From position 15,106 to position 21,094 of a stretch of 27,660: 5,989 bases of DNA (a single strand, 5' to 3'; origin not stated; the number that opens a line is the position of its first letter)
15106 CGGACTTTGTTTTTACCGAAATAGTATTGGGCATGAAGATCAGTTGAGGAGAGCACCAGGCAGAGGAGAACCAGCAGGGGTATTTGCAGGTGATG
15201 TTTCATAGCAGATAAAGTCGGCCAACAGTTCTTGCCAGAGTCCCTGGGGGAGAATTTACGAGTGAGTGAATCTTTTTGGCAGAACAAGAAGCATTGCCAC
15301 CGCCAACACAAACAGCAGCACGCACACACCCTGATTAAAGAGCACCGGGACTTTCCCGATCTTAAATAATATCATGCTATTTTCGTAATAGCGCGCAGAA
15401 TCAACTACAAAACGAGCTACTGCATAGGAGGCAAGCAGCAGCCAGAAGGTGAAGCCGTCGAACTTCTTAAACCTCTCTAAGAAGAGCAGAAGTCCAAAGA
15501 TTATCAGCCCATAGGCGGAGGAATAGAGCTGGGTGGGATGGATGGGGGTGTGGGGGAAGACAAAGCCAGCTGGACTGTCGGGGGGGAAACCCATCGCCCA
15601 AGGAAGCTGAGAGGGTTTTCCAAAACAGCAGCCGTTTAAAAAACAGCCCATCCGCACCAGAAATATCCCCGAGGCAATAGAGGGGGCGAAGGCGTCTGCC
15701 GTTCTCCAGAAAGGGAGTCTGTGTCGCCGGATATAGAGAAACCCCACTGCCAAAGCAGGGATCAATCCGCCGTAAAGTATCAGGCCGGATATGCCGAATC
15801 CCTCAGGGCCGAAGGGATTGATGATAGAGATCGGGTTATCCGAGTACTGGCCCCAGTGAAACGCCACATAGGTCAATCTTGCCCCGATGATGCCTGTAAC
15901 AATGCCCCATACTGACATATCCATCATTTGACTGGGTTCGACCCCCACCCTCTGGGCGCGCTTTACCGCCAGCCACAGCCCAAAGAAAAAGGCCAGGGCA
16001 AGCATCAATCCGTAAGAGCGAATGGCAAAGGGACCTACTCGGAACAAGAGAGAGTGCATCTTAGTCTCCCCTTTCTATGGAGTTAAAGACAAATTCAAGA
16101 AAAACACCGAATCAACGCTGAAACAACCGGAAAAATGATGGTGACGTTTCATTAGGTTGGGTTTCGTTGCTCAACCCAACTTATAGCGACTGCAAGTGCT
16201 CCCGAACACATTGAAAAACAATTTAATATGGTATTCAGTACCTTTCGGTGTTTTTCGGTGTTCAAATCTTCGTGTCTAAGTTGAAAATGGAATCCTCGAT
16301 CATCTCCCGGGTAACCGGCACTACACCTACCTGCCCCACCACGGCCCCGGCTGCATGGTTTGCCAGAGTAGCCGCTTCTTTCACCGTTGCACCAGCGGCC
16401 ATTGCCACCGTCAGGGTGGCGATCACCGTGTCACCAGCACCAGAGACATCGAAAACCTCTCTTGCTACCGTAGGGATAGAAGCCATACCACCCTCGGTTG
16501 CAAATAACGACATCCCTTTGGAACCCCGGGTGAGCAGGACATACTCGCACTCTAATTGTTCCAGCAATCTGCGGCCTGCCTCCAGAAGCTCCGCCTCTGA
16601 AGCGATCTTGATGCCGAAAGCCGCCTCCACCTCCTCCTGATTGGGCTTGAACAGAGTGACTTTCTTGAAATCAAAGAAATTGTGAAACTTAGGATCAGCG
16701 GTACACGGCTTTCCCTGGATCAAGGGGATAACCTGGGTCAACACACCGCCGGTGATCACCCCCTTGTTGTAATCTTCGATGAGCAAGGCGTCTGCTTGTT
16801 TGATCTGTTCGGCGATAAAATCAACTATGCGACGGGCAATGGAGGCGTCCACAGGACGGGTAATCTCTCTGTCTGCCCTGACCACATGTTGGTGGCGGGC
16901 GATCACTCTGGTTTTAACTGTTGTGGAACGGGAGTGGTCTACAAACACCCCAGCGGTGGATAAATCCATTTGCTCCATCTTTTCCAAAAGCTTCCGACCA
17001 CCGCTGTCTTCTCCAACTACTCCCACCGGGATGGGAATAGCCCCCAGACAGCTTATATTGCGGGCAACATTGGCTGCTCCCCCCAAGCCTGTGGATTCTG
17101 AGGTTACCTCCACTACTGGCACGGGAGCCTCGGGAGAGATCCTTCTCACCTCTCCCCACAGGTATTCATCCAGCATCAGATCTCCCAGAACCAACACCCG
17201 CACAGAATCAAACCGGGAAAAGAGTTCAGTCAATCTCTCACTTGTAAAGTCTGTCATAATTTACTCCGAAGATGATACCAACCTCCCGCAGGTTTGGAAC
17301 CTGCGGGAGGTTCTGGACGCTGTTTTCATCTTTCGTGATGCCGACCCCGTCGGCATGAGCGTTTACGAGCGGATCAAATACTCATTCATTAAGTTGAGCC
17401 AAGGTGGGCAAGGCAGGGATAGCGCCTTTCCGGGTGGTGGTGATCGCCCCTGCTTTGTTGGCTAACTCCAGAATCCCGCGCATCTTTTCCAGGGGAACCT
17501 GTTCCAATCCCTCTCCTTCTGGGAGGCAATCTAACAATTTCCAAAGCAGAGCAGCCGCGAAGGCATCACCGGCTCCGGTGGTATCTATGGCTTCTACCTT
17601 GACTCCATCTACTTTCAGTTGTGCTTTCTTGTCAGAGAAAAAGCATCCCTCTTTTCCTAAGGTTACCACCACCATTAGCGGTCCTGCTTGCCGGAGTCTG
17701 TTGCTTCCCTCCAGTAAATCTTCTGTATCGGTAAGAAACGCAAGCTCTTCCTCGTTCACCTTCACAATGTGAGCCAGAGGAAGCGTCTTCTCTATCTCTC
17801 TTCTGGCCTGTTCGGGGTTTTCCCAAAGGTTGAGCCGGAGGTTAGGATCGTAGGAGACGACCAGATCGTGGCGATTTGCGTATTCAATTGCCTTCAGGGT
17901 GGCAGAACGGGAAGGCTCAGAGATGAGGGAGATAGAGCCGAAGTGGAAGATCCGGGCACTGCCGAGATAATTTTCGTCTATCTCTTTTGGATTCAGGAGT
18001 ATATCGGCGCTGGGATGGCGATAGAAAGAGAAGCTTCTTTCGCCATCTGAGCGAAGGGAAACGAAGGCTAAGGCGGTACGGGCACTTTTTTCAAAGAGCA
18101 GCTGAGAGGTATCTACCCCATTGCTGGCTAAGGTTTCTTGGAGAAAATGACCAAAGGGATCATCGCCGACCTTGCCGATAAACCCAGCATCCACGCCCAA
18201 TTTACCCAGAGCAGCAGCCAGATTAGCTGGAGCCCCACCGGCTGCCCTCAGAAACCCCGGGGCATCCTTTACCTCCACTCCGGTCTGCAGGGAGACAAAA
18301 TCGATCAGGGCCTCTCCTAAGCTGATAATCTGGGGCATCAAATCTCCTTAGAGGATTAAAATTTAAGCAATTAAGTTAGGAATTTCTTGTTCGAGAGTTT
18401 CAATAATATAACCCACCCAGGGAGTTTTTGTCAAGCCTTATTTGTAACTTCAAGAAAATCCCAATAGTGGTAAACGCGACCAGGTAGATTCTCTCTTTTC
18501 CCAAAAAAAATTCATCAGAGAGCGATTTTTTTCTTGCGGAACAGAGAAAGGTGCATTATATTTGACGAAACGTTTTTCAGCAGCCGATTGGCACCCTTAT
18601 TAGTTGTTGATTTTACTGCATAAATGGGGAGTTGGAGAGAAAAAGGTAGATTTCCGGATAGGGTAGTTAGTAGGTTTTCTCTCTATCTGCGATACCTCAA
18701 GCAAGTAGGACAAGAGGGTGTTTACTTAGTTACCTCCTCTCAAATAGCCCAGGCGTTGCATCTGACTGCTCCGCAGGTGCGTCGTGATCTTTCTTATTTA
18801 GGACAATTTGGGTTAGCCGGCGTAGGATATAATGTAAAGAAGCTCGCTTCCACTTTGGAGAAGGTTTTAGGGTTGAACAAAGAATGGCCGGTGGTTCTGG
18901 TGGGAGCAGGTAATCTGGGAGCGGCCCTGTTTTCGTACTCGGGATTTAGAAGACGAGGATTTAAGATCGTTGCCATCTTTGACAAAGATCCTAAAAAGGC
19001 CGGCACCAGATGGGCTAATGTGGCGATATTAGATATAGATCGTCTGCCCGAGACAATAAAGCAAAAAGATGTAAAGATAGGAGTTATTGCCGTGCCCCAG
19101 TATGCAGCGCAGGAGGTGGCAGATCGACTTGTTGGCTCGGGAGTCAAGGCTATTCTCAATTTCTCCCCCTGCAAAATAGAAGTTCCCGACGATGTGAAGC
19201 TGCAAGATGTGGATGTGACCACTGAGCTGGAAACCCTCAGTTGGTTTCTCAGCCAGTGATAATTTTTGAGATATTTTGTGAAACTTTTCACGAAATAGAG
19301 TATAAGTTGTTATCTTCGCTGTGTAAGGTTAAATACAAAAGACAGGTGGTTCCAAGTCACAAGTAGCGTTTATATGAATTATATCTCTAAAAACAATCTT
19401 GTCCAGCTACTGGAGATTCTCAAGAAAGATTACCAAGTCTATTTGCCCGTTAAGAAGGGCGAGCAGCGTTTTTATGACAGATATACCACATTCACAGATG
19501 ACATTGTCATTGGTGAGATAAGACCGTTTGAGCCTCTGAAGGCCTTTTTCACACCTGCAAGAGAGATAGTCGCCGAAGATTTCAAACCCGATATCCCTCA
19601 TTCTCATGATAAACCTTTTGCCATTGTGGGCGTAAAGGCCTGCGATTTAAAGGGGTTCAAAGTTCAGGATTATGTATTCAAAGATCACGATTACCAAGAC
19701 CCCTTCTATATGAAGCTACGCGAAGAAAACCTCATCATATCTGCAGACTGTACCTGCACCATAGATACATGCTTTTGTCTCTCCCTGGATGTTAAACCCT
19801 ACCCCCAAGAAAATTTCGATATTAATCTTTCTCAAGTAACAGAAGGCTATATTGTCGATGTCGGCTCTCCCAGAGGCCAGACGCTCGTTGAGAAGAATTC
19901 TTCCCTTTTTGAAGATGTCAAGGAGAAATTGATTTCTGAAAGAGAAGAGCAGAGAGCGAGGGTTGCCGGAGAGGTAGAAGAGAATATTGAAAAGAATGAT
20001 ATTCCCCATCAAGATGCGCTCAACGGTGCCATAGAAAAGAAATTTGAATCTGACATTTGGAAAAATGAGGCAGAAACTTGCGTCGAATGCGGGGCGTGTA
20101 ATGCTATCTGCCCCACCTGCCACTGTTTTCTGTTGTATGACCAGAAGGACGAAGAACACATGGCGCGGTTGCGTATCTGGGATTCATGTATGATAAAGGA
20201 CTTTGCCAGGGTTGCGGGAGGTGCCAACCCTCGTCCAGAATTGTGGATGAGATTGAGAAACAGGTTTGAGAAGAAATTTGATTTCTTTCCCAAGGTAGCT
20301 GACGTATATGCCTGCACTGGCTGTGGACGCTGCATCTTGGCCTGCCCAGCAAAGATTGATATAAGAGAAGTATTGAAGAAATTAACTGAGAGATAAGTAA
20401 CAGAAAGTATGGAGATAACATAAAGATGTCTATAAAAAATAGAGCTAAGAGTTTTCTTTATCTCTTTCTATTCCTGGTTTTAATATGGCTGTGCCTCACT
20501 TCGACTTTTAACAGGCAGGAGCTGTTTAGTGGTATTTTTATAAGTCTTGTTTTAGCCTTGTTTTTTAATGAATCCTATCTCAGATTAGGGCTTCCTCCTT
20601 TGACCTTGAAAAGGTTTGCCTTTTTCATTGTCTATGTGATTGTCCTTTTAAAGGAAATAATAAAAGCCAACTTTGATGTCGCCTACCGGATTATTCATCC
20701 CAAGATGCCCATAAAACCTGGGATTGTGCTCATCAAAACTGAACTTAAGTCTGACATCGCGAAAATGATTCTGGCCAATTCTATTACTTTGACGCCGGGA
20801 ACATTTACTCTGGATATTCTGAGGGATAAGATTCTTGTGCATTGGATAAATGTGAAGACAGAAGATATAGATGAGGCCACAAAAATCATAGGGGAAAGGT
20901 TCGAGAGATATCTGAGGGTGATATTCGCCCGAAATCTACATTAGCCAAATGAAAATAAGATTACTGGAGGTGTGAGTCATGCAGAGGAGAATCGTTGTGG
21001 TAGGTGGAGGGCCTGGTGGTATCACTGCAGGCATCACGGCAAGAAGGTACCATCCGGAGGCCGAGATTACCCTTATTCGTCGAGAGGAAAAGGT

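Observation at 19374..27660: Bacterial MBX/MBS-type respiratory complex with a built-in NSR/CoADR-like flavoprotein: candidate NAD(P)H-linked, ion-pumping sulfur or disulfide respiration system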

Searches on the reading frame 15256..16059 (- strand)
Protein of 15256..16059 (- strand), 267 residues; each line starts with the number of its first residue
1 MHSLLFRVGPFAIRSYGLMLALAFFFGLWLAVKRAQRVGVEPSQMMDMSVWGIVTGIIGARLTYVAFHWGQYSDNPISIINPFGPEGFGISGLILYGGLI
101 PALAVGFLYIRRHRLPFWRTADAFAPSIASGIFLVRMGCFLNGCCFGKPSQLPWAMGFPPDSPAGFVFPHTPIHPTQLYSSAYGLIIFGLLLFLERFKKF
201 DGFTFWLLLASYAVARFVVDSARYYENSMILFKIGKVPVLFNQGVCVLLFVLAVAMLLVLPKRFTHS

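Call 76: search_protein_families(library=pfam, proteins=[window:15256-16059:-], max_evalue=0.00001)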
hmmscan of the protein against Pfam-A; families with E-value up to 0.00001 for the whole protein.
window:15256-16059:- (267 aa): 1 family
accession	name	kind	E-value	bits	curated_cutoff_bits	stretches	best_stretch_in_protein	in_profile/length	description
PF01790.23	LGT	-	7.2e-58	196.2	24.9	1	5-258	3-239/240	Prolipoprotein diacylglyceryl transferase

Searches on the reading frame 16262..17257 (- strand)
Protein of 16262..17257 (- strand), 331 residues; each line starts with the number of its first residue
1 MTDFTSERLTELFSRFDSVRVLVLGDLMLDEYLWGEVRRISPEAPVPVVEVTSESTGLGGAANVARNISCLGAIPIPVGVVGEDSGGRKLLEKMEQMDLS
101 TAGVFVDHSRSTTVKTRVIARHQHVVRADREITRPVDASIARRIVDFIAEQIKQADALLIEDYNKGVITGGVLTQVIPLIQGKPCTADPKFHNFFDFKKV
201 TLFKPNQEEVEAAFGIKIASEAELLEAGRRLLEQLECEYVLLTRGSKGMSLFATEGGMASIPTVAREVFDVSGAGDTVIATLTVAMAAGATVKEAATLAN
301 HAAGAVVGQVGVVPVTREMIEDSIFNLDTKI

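Call 76: search_protein_families(library=pfam, proteins=[window:16262-17257:-], max_evalue=0.00001)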
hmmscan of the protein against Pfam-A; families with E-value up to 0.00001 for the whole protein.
window:16262-17257:- (331 aa): 2 families
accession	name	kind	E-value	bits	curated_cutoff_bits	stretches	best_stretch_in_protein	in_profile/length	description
PF00294.29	PfkB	-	4.3e-35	121.9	25.8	1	21-312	4-295/302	pfkB family carbohydrate kinase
PF08543.17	Phos_pyr_kin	-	1.2e-08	35.1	27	1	191-300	109-225/246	Phosphomethylpyrimidine kinase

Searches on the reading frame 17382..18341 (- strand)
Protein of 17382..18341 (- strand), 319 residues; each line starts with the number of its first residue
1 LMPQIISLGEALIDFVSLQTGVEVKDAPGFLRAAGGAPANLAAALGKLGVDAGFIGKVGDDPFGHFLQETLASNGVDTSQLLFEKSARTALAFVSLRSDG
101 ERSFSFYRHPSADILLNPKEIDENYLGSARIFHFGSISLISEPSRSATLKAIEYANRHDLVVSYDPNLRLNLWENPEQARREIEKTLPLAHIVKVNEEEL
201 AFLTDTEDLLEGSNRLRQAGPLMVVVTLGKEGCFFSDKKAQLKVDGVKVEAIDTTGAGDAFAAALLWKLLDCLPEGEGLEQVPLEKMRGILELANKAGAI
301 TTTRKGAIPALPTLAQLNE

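Call 76: search_protein_families(library=pfam, proteins=[window:17382-18341:-], max_evalue=0.00001)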
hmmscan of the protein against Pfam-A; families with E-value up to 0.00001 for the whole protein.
window:17382-18341:- (319 aa): 1 family
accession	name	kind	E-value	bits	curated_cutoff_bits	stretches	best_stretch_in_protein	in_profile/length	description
PF00294.29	PfkB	-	8.8e-69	232.6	25.8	1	2-313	1-301/302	pfkB family carbohydrate kinase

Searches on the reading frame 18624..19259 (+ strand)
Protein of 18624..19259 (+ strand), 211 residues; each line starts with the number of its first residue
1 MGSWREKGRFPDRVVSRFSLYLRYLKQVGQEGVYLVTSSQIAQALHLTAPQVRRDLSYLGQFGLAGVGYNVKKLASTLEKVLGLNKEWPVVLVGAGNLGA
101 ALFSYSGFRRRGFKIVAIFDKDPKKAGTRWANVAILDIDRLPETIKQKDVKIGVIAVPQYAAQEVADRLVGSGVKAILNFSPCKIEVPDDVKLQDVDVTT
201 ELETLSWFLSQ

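Call 3: search_protein_families(library=pfam, proteins=[window:18624-19259:+], max_evalue=0.01)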
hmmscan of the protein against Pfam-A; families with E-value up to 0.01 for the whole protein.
window:18624-19259:+ (211 aa): 3 families
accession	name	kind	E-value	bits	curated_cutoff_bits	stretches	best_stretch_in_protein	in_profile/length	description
PF02629.25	CoA_binding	-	1.5e-21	77.3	22.3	1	85-182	1-96/97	CoA binding domain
PF06971.19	Put_DNA-bind_N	-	2.1e-14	53.8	27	1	11-57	3-49/49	Putative DNA-binding protein N-terminus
PF01408.29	GFO_IDH_MocA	-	8.5e-05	23.7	24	1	90-176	3-89/120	Oxidoreductase family, NAD-binding Rossmann fold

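Call 4: search_protein_families(library=ncbifam, proteins=[window:18624-19259:+], max_evalue=0.001)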
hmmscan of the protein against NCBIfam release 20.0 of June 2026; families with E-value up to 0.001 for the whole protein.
window:18624-19259:+ (211 aa): 10 families
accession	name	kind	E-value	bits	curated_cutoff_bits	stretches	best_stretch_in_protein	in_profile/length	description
NF003995.0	PRK05472.2-4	subfamily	1.5e-76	256.7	126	1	8-210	4-206/213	redox-sensing transcriptional repressor Rex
NF003993.0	PRK05472.2-2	equivalog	3.1e-76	255.6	217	1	9-210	5-206/212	redox-sensing transcriptional repressor Rex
NF003992.0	PRK05472.2-1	equivalog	5.5e-72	241.9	226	1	8-207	19-218/249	redox-sensing transcriptional repressor Rex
NF003990.0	PRK05472.1-4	equivalog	4.1e-62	209.5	233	1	12-210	9-207/214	redox-sensing transcriptional repressor Rex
NF003996.0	PRK05472.2-5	equivalog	6.2e-61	205.9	138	1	10-210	2-200/209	redox-sensing transcriptional repressor Rex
NF003994.0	PRK05472.2-3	equivalog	5.4e-60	202.4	130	1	10-207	9-206/217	redox-sensing transcriptional repressor Rex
NF003989.0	PRK05472.1-3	equivalog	2e-56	191.1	177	1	8-210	6-208/215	redox-sensing transcriptional repressor Rex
NF003988.0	PRK05472.1-1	equivalog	7.5e-47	160.1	321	1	9-211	6-210/214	redox-sensing transcriptional repressor Rex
NF003991.0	PRK05472.1-5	equivalog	1.5e-42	146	198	1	7-209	4-206/211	redox-sensing transcriptional repressor Rex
TIGR03570.1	NeuD_NnaD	subfamily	0.00039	20.1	160.8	1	90-174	2-84/202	NeuD/PglB/VioB family sugar acetyltransferase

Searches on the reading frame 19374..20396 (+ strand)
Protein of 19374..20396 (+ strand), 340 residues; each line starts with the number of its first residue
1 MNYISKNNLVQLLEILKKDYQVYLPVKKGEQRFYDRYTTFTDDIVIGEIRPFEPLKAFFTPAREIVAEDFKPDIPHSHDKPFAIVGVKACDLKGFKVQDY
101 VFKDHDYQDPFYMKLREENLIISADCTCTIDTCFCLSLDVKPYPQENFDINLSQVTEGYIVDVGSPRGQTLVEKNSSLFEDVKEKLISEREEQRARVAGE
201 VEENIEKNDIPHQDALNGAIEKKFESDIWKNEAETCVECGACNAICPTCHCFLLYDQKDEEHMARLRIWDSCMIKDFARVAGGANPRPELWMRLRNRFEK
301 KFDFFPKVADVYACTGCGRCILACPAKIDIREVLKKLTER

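Call 3: search_protein_families(library=pfam, proteins=[window:19374-20396:+], max_evalue=0.01)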
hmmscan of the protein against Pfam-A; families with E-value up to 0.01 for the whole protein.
window:19374-20396:+ (340 aa): 13 families
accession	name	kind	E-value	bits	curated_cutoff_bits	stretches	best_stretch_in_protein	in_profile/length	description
PF17179.9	Fer4_22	-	4.4e-31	108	27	1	235-328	1-95/95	4Fe-4S dicluster domain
PF12838.12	Fer4_7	-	1.4e-08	35.5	27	2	224-248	26-50/52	4Fe-4S dicluster domain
PF13183.11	Fer4_8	-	7.1e-08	33.3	27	1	232-328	1-68/68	4Fe-4S dicluster domain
PF12797.12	Fer4_2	-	8.8e-08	32.1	24.5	1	308-326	4-22/22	4Fe-4S binding domain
PF13237.11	Fer4_10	-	1.2e-07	31.9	25.5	1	309-328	4-26/53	4Fe-4S dicluster domain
PF13187.11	Fer4_9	-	3e-07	30.8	27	1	313-329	1-17/52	4Fe-4S dicluster domain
PF00037.32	Fer4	-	9.4e-06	25.7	21.1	1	312-326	6-20/24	4Fe-4S binding domain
PF14697.11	Fer4_21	-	1.1e-05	25.9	35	0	219-251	25-56/59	4Fe-4S dicluster domain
PF25160.1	LdpA_Fe-S-bd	-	9.7e-05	22.5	27.6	1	313-327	27-41/49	LdpA Fe-S cluster-binding domain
PF13746.11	Fer4_18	-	0.00055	20.6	27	1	310-334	57-81/114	4Fe-4S dicluster domain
PF12837.12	Fer4_6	-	0.0013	19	25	1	313-326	8-21/24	4Fe-4S binding domain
PF12800.12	Fer4_4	-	0.0022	18.6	24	0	313-326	3-16/17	4Fe-4S binding domain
PF13534.11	Fer4_17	-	0.004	18.1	22.2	1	222-247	32-57/61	4Fe-4S dicluster domain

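Call 4: search_protein_families(library=ncbifam, proteins=[window:19374-20396:+], max_evalue=0.001)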
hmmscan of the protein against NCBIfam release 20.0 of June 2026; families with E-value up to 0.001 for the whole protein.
window:19374-20396:+ (340 aa): 23 families
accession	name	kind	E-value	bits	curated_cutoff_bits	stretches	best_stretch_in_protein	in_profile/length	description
NF040829.1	sulfhyd_ShyB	equivalog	1.9e-56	191.5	690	1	4-338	6-330/334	NAD(P)-dependent hydrogenase/sulfhydrogenase 2 subunit beta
NF040833.1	sulfhyd_HydB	equivalog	1.3e-51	175.6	750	1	4-336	6-334/367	NADPH-dependent hydrogenase/sulfhydrogenase 1 subunit beta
TIGR02910.1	sulfite_red_A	equivalog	7.4e-39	133.9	323.15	1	4-338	5-327/334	anaerobic sulfite reductase subunit AsrA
NF004898.0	PRK06259.1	equivalog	7e-06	24.9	385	0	309-337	183-212/488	fumarate reductase (CoM/CoB) subunit TfrB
NF038196.1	ferrodoxin_EFR1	subfamily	1.2e-05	25.4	75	0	180-248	123-198/242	EFR1 family ferrodoxin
TIGR01945.1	rnfC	subfamily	1.9e-05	23.4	245.95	0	220-251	389-419/435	RnfABCDGE type electron transport complex subunit C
NF005745.0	PRK07569.1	equivalog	2.2e-05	23.9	333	0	231-252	187-208/238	bidirectional hydrogenase complex protein HoxU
NF009053.0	PRK12387.1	subfamily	3.4e-05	23.7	204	0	215-250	54-89/180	formate hydrogenlyase complex iron-sulfur subunit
NF041837.1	rnfC_Methano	equivalog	4.3e-05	22.6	650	0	309-335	394-420/438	Rnf electron transport complex subunit RnfC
TIGR00384.1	dhsB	subfamily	8.3e-05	22.1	88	0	307-336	191-220/222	succinate dehydrogenase and fumarate reductase iron-sulfur protein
NF005746.0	PRK07570.1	subfamily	9.9e-05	21.7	243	0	232-255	155-178/250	succinate dehydrogenase/fumarate reductase iron-sulfur subunit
TIGR02745.1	ccoG_rdxA_fixG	equivalog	0.0001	21.4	316.7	0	310-332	229-251/435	cytochrome c oxidase accessory protein CcoG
TIGR02512.1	FeFe_hydrog_A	subfamily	0.00012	21.1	405.95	0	307-327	45-65/375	[FeFe] hydrogenase, group A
NF040864.1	HgcB_ferredoxin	equivalog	0.00014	21.6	99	0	232-248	12-58/93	mercury methylation ferredoxin HgcB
TIGR02176.1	pyruv_ox_red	equivalog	0.00018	19.5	911.35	0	225-262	674-712/1167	pyruvate:ferredoxin (flavodoxin) oxidoreductase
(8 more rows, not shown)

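Call 70: search_solved_structures(query=window:19374-20396:+, show_alignments=2, max_evalue=0.001)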
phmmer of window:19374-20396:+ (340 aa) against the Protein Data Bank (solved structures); distinct sequences matched with E-value up to 0.001: 2.
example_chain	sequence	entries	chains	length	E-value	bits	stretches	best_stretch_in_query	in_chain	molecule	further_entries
9nez_B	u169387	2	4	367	1.7e-48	168.5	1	4-332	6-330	Sulfhydrogenase 1 subunit beta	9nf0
9t1s_M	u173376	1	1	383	0.00094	21.4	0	213-251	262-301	formate dehydrogenase (coenzyme F420)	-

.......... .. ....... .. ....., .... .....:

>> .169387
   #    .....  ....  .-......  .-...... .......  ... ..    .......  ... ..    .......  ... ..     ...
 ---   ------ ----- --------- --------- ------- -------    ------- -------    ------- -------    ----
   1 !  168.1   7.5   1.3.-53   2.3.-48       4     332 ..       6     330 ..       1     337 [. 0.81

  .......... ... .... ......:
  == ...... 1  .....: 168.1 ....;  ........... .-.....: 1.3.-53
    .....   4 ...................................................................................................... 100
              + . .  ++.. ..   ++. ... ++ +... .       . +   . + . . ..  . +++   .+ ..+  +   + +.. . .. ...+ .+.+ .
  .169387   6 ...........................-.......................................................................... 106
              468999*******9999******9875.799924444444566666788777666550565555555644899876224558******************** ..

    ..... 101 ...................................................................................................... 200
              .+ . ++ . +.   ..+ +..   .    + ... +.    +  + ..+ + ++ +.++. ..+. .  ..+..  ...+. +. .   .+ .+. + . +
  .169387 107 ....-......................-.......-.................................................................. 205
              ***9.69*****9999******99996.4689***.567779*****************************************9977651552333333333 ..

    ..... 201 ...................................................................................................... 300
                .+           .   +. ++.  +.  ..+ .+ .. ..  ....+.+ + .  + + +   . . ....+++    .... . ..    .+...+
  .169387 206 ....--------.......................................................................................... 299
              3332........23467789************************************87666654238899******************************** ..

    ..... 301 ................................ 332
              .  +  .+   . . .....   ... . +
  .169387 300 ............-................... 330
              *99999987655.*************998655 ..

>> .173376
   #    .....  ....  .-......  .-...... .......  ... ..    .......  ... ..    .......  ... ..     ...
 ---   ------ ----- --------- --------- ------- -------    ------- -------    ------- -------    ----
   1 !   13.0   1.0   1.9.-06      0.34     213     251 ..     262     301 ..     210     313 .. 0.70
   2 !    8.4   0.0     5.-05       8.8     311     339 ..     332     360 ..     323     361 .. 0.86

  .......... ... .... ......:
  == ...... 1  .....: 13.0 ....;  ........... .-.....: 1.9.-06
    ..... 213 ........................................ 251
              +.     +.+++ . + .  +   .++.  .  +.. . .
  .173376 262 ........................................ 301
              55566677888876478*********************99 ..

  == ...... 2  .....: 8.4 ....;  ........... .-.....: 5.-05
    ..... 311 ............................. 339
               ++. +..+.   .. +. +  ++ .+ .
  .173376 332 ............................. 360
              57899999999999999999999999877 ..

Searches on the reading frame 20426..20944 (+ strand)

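Call 3: search_protein_families(library=pfam, proteins=[window:20426-20944:+], max_evalue=0.01)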
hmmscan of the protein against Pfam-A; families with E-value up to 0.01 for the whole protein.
window:20426-20944:+ (172 aa): 1 family
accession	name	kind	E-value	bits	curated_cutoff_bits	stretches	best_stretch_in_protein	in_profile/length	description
PF01899.21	MNHE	-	6.8e-41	139.9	27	1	14-165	1-144/145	Na+/H+ ion antiporter subunit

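Call 4: search_protein_families(library=ncbifam, proteins=[window:20426-20944:+], max_evalue=0.001)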
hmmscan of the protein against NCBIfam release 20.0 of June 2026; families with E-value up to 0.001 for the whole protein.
window:20426-20944:+ (172 aa): 17 families
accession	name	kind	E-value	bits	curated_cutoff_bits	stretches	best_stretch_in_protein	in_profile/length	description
TIGR00942.1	2a6301s05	subfamily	1.8e-39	135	212.25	1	21-167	1-143/144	multicomponent Na+:H+ antiporter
NF006245.0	PRK08383.1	subfamily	1e-28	100.3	192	1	9-165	2-165/168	putative monovalent cation/H+ antiporter subunit E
NF009295.0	PRK12652.1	equivalog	7.9e-27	94.4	290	1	7-143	168-305/368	monovalent cation/H+ antiporter subunit E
NF006518.0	PRK08965.1-2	equivalog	2.8e-24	85.8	159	1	12-168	14-166/166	Na+/H+ antiporter subunit E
NF009292.0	PRK12651.1-3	equivalog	4e-23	82.2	213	1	12-163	6-153/158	Na+/H+ antiporter subunit E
NF006244.0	PRK08382.1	equivalog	3.6e-22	79.4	226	1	11-167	36-200/201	putative monovalent cation/H+ antiporter subunit E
NF006519.0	PRK08965.1-3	equivalog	1.9e-21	76.6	190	1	10-167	3-156/158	Na+/H+ antiporter subunit E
NF009291.0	PRK12651.1-1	equivalog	3.2e-18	66.2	228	1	13-164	7-154/159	Na+/H+ antiporter subunit E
NF006520.0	PRK08965.1-4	equivalog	6.2e-18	65.2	175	1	9-167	6-161/162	Na+/H+ antiporter subunit E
NF004922.0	PRK06279.1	equivalog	8.9e-18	64.5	99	1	64-167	3-99/100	putative monovalent cation/H+ antiporter subunit E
NF006521.0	PRK08965.1-5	equivalog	8.3e-16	58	141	1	10-169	15-172/180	Na+/H+ antiporter subunit E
NF005131.0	PRK06580.1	equivalog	2.9e-14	53.2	121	1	67-145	9-87/107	putative monovalent cation/H+ antiporter subunit E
NF009240.0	PRK12596.1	equivalog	1.6e-13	50.8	277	1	11-168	8-160/171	putative monovalent cation/H+ antiporter subunit E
NF006517.0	PRK08965.1-1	equivalog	3.5e-13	50.1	180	1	12-161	6-154/161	Na+/H+ antiporter subunit E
NF009293.0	PRK12651.1-4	equivalog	3.3e-09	37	195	1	1-151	1-157/173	Na+/H+ antiporter subunit E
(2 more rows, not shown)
